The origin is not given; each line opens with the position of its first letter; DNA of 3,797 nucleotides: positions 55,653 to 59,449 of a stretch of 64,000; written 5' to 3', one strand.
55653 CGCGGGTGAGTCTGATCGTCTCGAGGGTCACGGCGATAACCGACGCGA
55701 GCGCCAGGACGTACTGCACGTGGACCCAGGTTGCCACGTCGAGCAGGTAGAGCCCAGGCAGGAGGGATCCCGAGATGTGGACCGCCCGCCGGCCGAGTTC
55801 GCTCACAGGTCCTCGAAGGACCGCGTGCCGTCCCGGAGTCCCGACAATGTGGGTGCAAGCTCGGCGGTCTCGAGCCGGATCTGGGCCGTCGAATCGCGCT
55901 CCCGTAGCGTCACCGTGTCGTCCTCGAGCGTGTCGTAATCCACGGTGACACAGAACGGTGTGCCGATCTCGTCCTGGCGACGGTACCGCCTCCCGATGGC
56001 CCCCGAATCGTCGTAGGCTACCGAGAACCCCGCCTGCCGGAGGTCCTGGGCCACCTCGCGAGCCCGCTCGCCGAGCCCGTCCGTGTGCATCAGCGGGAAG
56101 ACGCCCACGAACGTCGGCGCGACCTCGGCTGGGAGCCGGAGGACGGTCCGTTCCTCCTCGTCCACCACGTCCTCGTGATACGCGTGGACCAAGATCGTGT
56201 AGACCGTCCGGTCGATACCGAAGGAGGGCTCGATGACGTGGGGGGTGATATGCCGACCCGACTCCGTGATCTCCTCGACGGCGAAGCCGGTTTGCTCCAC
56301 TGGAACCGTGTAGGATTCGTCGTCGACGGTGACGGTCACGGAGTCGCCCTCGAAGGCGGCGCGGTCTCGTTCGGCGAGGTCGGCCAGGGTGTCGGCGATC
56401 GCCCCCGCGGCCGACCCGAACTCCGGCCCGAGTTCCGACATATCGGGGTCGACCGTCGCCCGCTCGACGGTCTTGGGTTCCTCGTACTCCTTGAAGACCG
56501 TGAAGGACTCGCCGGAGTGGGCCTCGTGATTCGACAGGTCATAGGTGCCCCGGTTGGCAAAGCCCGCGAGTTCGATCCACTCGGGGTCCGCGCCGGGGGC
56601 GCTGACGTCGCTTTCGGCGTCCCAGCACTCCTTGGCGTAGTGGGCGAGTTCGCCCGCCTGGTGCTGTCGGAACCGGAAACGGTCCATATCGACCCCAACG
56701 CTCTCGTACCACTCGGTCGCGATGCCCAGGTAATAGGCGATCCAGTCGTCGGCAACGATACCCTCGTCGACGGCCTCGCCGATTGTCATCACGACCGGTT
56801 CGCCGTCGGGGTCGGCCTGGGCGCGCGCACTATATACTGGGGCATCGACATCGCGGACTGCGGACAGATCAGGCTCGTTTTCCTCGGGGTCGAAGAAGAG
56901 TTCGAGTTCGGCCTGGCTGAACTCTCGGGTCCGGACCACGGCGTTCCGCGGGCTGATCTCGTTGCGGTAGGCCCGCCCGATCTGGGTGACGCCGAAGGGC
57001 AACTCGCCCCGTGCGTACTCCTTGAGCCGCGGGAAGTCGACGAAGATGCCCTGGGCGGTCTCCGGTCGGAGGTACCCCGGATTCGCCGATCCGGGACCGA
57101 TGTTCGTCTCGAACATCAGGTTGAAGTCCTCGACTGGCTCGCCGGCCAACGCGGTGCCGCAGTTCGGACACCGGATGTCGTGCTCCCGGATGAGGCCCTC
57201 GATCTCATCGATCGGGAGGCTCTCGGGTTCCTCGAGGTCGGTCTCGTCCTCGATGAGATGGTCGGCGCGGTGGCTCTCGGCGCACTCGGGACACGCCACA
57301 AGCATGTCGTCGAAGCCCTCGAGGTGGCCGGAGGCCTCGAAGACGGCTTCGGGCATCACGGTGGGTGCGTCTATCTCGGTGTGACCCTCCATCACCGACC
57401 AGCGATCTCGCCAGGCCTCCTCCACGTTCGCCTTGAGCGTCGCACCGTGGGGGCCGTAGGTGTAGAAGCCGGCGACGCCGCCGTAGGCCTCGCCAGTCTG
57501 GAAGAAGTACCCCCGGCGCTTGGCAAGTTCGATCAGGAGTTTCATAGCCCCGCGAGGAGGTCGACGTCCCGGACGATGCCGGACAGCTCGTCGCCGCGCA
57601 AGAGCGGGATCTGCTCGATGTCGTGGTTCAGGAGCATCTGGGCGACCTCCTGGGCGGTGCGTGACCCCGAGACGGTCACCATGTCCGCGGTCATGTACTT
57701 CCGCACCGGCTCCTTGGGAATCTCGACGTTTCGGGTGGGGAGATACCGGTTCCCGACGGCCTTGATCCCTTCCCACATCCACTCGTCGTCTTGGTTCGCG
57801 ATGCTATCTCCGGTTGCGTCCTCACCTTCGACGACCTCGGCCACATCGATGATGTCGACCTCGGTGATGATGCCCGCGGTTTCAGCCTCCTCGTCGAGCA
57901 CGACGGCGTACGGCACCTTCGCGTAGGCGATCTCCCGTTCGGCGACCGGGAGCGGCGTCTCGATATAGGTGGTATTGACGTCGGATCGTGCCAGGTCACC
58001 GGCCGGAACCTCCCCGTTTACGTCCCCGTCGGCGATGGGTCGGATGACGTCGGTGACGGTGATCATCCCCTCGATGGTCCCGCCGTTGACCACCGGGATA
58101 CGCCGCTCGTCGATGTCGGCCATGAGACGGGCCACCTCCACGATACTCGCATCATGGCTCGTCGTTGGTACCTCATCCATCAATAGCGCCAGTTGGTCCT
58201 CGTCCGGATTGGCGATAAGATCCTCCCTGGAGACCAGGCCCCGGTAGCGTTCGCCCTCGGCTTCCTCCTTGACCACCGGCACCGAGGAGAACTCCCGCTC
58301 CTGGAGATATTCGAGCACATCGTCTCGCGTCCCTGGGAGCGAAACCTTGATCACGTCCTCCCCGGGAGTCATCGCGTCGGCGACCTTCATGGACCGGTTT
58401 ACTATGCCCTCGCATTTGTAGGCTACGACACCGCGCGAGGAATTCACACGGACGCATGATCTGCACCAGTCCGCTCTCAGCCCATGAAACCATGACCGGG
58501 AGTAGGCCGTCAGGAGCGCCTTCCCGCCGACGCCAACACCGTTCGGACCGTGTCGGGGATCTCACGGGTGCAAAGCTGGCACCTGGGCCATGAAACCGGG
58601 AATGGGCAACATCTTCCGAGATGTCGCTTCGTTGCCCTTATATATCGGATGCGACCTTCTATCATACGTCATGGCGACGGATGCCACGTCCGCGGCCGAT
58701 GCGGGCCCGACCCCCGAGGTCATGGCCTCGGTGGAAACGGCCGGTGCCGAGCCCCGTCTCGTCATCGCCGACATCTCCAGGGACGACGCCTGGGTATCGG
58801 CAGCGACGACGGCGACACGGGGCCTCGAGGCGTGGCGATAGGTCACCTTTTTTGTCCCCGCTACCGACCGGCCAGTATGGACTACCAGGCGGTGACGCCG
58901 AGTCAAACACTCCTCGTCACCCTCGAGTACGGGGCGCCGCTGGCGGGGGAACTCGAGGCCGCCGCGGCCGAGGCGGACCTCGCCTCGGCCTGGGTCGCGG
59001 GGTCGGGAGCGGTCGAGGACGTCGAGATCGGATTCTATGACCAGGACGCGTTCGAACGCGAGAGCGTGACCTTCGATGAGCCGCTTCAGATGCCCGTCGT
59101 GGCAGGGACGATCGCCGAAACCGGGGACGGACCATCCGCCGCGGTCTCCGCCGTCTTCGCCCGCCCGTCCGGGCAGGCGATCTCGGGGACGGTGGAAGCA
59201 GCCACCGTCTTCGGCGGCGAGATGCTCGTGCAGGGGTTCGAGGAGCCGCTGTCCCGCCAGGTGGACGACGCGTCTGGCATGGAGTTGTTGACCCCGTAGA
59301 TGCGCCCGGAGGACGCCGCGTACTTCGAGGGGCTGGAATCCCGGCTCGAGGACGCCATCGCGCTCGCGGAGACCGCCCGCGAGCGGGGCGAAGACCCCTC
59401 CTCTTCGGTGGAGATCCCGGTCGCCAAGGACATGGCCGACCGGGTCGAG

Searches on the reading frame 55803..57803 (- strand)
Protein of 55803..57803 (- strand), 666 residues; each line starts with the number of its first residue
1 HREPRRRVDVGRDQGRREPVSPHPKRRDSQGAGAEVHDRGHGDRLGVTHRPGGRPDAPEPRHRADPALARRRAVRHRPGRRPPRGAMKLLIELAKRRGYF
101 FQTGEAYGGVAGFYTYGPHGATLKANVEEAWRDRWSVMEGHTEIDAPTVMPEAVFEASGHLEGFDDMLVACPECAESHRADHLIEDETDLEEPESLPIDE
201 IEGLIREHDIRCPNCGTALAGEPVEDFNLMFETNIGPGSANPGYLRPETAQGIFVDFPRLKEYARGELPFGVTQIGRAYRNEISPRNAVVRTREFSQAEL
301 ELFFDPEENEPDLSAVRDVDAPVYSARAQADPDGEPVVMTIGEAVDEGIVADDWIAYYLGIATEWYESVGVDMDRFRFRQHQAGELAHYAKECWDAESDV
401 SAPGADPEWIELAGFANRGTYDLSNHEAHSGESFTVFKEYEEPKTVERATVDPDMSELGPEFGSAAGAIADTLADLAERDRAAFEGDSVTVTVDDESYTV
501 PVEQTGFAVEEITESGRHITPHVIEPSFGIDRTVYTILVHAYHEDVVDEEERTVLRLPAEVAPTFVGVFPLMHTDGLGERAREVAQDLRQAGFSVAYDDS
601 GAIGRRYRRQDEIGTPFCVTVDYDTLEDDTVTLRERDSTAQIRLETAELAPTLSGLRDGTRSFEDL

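Call 16: search_protein_families(library=pfam, proteins=[window:55803-57803:-])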
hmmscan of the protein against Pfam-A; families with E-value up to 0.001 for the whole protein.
window:55803-57803:- (666 aa): 2 families
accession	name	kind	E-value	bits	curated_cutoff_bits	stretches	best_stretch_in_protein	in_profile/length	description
PF03129.25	HGTP_anticodon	-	6.9e-22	77.9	21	1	567-653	3-91/94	Anticodon binding domain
PF00587.30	tRNA-synt_2b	-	1.2e-06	29.1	29.3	1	244-309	12-76/179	tRNA synthetase class II core domain (G, H, P, S and T)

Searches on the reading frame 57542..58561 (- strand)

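Call 16: search_protein_families(library=pfam, proteins=[window:57542-58561:-])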
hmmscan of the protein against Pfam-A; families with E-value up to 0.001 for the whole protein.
window:57542-58561:- (339 aa): 1 family
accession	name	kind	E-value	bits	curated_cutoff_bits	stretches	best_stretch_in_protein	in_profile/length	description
PF00571.33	CBS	-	6.6e-29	100.4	24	3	129-176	7-55/57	CBS domain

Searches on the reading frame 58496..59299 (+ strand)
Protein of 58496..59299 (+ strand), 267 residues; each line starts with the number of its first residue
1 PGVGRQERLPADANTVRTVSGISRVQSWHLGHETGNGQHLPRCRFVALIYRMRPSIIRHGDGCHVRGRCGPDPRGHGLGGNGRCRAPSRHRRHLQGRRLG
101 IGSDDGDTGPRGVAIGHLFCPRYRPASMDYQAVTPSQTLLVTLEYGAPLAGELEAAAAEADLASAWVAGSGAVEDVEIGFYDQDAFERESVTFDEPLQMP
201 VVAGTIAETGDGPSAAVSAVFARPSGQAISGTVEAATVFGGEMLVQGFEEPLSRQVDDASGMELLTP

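Call 16: search_protein_families(library=pfam, proteins=[window:58496-59299:+])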
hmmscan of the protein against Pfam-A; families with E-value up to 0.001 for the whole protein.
window:58496-59299:+ (267 aa): 1 family
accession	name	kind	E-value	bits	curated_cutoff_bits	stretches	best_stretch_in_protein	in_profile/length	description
PF03479.20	PCC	-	1.2e-15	58.2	25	1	138-248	2-115/117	Plants and Prokaryotes Conserved (PCC) domain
